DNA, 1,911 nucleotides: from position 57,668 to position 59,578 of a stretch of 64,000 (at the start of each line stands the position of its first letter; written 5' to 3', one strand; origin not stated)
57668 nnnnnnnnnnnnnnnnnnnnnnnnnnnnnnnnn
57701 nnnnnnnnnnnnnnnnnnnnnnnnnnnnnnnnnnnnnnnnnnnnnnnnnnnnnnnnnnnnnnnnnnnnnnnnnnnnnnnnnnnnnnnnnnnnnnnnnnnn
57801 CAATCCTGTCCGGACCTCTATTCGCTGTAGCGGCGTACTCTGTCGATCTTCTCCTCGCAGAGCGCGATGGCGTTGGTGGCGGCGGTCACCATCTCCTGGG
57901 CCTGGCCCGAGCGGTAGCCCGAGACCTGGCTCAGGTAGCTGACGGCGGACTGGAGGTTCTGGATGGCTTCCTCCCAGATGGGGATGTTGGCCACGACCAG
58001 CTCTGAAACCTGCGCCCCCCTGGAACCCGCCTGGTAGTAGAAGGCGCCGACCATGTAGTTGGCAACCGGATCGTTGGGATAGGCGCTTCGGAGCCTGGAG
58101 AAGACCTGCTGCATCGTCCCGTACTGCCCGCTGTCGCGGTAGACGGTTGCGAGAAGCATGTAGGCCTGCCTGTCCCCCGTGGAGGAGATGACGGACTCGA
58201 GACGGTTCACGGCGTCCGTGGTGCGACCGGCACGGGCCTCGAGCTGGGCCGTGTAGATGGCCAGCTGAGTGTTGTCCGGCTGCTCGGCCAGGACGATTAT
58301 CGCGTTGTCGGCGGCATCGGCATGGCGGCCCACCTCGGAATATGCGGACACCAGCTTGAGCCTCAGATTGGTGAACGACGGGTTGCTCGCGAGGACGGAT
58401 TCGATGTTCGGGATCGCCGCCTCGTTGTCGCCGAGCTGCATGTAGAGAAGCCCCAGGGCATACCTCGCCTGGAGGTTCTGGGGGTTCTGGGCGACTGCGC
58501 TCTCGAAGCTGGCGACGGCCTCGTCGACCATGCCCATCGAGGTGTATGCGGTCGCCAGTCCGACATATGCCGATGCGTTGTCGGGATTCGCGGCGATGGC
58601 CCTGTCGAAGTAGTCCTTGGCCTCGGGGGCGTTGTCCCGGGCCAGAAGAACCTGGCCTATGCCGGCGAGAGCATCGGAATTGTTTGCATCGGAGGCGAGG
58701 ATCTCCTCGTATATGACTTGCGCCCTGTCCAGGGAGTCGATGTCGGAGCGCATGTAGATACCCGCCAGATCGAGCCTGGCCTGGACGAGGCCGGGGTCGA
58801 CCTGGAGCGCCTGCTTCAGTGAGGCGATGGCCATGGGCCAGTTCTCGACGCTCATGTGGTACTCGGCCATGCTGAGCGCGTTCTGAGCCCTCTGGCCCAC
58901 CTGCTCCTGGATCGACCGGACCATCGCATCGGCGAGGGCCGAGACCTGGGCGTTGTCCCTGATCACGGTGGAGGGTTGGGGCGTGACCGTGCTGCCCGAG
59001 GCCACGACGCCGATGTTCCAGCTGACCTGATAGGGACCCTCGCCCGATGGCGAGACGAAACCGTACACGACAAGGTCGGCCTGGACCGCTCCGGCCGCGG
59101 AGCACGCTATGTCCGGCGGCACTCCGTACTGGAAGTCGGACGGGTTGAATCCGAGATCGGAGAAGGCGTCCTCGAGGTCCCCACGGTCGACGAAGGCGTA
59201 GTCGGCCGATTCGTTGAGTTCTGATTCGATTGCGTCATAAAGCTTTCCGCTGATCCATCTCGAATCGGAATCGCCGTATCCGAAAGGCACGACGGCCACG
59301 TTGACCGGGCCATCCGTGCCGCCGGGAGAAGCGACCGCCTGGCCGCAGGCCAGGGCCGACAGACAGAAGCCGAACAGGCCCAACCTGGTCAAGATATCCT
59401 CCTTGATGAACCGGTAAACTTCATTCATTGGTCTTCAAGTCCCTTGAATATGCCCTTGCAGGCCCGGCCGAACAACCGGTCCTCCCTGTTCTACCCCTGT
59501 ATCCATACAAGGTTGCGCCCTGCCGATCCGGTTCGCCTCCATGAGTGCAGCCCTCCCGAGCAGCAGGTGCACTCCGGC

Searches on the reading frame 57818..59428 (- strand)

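Call 11: search_protein_families(library=pfam, proteins=[window:57818-59428:-], max_evalue=0.01)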
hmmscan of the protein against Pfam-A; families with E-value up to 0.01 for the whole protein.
window:57818-59428:- (536 aa): 28 families (the best 25 are shown)
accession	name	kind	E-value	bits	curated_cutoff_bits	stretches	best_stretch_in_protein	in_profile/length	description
PF14559.12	TPR_19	-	4.5e-30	104.2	25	5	261-322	1-62/68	Tetratricopeptide repeat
PF13428.12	TPR_14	-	2.3e-24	83.8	23.5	3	287-326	3-42/44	Tetratricopeptide repeat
PF00515.34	TPR_1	-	8.5e-22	76.5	27.8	3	285-318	1-34/34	Tetratricopeptide repeat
PF13432.12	TPR_16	-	2.3e-21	76.3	32.7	4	257-318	3-64/65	Tetratricopeptide repeat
PF07719.23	TPR_2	-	3.5e-19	67.7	27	2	252-284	2-34/34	Tetratricopeptide repeat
PF13181.12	TPR_8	-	2.4e-18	65.1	25.7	2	320-351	2-33/34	Tetratricopeptide repeat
PF13431.12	TPR_17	-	1.2e-17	63.1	24.4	2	273-305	1-33/34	Tetratricopeptide repeat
PF14561.12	TPR_20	-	6.9e-16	58.8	25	1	305-351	8-54/90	Tetratricopeptide repeat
PF13414.12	TPR_11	-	3.8e-14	52.5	26.8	1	294-333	3-42/42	TPR repeat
PF13371.12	TPR_9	-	8.8e-14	51.7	35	1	259-322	3-66/73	Tetratricopeptide repeat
PF23914.1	TPR_CcmH_CycH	-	1.1e-13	51.8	42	3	178-276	47-146/158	Cytochrome c-type biogenesis protein H TPR domain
PF13176.12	TPR_7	-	1.6e-13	50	27.9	1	287-318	1-34/36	Tetratricopeptide repeat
PF13174.12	TPR_6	-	2.2e-13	50.4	26.3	0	287-317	2-32/33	Tetratricopeptide repeat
PF12895.13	ANAPC3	-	1.2e-12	48.4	27.2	1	272-343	10-80/82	Anaphase-promoting complex, cyclosome, subunit 3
PF13424.12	TPR_12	-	2.5e-11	44.1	30.1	1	285-347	3-73/77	Tetratricopeptide repeat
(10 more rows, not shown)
